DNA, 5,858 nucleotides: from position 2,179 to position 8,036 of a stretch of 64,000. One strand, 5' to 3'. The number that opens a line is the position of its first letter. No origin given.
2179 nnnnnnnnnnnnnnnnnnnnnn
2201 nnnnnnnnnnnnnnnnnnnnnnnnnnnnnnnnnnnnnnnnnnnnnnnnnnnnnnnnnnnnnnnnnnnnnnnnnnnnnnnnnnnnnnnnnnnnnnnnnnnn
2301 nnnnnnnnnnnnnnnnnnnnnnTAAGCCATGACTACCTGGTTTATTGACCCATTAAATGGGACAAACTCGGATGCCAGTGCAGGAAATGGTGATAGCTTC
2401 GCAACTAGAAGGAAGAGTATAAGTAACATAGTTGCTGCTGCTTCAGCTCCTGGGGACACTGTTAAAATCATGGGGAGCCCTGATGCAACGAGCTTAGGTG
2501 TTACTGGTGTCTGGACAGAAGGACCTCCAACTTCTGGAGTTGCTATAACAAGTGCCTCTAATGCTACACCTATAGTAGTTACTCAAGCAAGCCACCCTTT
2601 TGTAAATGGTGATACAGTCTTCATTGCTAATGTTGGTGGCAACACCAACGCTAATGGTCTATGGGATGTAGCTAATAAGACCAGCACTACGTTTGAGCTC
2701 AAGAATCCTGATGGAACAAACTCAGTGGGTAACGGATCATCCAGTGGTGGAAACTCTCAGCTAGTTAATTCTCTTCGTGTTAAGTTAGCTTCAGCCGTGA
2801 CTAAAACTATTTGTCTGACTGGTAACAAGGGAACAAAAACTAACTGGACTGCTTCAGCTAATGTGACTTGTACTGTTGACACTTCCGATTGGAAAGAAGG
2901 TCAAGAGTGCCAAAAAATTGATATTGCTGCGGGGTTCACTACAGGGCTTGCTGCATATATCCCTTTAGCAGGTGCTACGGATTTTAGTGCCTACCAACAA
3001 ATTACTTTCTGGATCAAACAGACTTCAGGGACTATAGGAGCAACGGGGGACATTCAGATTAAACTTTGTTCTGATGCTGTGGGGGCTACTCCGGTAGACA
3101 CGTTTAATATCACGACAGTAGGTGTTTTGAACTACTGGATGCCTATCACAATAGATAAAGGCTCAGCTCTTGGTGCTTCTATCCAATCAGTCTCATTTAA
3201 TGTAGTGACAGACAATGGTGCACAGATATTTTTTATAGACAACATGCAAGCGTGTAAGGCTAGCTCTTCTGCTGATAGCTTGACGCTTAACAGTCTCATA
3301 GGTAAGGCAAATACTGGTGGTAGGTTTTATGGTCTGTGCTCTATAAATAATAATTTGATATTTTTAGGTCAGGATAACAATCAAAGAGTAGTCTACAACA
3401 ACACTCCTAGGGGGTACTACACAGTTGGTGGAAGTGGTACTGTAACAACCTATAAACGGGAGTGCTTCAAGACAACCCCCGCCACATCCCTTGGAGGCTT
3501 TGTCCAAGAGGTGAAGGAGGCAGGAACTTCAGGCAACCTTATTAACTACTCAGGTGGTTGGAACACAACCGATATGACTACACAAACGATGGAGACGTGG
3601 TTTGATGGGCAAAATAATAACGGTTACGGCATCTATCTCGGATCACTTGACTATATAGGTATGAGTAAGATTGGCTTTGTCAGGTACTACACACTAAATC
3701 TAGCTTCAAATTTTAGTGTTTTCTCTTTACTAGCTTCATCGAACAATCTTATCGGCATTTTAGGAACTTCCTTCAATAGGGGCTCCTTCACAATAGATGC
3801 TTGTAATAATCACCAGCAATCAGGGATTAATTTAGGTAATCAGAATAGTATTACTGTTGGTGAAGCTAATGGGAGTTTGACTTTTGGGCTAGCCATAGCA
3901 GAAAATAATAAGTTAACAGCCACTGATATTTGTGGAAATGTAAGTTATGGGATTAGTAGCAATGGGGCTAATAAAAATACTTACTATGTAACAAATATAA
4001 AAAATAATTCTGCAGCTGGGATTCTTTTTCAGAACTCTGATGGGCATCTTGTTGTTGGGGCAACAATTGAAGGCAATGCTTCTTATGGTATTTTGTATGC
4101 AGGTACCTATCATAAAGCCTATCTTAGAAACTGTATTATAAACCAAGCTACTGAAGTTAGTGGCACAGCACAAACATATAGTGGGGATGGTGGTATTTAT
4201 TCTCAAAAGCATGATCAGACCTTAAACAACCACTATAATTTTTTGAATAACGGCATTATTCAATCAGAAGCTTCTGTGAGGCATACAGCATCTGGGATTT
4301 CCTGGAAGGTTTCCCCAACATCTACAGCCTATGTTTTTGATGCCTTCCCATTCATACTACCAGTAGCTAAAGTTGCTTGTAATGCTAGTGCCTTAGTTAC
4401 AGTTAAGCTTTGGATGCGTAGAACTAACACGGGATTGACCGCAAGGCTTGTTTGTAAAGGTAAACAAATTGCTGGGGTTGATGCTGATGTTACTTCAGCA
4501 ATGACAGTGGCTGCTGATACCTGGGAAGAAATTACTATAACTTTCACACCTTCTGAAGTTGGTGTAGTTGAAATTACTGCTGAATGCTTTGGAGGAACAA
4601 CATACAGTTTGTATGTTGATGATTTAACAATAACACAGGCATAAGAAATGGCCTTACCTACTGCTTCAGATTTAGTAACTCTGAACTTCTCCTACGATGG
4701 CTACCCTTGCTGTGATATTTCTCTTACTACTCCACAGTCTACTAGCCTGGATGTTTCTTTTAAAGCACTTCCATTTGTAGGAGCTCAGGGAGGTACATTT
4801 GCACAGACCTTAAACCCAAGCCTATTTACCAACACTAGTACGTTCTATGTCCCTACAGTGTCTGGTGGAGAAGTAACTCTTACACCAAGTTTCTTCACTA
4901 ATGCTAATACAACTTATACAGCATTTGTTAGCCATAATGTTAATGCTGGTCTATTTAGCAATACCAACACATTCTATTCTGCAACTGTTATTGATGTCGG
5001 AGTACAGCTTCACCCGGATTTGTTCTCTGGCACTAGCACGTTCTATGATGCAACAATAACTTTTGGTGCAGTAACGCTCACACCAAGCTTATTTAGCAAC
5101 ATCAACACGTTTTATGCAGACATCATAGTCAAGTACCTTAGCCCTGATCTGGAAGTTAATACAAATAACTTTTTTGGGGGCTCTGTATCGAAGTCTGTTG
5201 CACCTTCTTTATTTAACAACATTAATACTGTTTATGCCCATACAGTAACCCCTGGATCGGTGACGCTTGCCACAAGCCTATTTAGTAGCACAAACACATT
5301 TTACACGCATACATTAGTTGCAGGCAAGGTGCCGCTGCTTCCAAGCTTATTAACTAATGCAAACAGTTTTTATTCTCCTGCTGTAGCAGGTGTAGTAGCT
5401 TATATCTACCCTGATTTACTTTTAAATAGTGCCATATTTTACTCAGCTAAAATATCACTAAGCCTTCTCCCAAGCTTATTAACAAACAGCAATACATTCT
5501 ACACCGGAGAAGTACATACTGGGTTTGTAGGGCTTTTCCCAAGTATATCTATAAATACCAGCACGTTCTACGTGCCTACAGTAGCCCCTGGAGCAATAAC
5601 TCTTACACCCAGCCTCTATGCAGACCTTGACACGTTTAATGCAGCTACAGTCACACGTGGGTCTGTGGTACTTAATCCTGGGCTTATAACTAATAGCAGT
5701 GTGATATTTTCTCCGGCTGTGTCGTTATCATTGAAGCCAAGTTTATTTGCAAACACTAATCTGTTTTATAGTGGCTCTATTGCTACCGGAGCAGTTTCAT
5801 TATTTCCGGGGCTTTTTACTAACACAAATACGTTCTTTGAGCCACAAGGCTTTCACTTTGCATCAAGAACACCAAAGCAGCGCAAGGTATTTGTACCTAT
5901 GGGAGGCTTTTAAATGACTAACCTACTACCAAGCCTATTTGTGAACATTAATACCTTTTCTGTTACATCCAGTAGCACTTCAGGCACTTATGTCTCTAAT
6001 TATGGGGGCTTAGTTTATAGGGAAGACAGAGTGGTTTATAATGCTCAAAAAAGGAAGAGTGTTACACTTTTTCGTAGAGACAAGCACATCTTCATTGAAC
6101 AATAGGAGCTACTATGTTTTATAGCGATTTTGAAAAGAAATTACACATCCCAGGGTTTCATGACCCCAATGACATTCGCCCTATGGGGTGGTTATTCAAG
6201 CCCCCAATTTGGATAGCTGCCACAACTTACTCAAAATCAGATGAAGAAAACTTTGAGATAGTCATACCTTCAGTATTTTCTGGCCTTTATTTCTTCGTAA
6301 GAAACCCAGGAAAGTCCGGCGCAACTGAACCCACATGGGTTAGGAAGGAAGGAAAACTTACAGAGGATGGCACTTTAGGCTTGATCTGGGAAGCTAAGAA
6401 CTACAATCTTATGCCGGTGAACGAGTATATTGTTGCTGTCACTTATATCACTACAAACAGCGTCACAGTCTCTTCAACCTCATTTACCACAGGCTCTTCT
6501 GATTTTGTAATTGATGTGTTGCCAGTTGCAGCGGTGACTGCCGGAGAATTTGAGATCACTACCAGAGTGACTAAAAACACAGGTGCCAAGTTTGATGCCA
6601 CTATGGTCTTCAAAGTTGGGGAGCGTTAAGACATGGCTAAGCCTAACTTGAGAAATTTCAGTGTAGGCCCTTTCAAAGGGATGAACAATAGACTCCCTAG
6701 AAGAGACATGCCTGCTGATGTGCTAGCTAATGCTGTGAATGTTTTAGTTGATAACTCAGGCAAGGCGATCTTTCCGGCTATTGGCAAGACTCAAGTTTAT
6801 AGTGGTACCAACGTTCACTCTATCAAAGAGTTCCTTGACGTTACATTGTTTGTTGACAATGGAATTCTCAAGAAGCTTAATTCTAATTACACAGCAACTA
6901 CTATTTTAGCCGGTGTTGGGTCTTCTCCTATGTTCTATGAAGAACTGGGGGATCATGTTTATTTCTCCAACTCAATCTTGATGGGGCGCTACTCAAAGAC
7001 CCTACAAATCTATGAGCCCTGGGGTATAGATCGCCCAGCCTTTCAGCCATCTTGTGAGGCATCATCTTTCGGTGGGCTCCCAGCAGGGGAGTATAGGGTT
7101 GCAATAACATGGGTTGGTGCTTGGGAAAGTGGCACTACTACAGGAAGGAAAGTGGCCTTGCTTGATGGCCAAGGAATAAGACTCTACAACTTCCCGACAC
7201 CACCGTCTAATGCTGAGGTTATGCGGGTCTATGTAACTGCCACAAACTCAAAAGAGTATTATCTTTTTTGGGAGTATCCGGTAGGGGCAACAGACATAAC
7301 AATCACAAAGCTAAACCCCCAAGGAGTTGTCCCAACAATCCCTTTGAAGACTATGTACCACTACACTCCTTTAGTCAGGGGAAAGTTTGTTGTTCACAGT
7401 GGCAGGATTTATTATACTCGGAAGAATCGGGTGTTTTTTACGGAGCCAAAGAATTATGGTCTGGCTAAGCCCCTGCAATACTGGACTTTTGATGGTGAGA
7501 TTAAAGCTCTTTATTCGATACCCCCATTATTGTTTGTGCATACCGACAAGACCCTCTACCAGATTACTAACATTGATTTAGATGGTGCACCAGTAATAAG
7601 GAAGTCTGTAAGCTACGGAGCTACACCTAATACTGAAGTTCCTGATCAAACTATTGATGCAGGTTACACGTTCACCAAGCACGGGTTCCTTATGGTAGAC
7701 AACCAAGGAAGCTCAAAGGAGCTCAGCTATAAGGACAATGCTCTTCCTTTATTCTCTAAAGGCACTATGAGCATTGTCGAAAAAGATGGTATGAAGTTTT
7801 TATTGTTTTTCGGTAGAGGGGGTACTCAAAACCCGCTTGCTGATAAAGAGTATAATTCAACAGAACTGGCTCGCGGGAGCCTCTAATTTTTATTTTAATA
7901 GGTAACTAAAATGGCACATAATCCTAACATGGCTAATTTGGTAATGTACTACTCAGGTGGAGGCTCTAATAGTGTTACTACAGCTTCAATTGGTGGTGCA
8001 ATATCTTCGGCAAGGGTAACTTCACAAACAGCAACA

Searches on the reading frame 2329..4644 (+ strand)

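Call 18: search_protein_families(library=phrogs, proteins=[window:2329-4644:+], max_evalue=0.001)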
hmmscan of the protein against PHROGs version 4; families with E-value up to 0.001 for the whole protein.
window:2329-4644:+ (771 aa): 1 family
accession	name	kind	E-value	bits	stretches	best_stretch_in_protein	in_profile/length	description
phrog_584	-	tail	1.6e-07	32.3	1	70-133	20-83/218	major tail protein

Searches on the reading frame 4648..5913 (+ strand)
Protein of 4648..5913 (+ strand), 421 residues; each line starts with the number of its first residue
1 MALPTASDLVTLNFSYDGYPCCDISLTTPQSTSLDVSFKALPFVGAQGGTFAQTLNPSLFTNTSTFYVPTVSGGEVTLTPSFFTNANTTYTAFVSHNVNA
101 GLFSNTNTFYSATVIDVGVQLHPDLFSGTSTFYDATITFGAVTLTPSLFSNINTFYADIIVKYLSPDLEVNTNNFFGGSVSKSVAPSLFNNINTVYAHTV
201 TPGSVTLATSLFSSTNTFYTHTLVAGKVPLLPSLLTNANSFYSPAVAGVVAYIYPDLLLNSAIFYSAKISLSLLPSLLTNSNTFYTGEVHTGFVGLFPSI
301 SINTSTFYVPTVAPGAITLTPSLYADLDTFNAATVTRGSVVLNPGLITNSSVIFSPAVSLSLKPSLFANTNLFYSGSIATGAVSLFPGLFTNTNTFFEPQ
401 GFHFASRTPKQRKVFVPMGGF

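Call 18: search_protein_families(library=phrogs, proteins=[window:4648-5913:+], max_evalue=0.001)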
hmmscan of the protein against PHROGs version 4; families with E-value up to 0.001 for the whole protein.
window:4648-5913:+ (421 aa): 1 family
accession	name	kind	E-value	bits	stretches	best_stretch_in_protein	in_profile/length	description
phrog_8501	-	tail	3.6e-06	28.3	0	292-359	31-98/133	minor tail protein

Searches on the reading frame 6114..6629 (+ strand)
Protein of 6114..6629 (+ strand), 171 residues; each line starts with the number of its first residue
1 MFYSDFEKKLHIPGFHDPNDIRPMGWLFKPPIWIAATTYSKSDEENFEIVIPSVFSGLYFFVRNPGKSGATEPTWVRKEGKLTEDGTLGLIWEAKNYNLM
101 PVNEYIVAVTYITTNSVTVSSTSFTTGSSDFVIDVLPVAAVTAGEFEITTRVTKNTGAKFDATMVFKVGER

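Call 50: search_protein_families(library=phrogs, proteins=[window:6114-6629:+], max_evalue=0.01)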
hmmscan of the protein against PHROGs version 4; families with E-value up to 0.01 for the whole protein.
window:6114-6629:+ (171 aa): 1 family
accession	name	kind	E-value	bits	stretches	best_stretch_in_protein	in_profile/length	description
phrog_20658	-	head and packaging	0.00023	21.9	1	33-88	135-185/211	head decoration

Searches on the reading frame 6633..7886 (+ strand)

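Call 18: search_protein_families(library=phrogs, proteins=[window:6633-7886:+], max_evalue=0.001)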
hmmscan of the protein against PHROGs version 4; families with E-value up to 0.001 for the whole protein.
window:6633-7886:+ (417 aa): 1 family
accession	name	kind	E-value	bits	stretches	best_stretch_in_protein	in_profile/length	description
phrog_8040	-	connector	6.1e-32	112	1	12-388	7-390/396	head closure Hc3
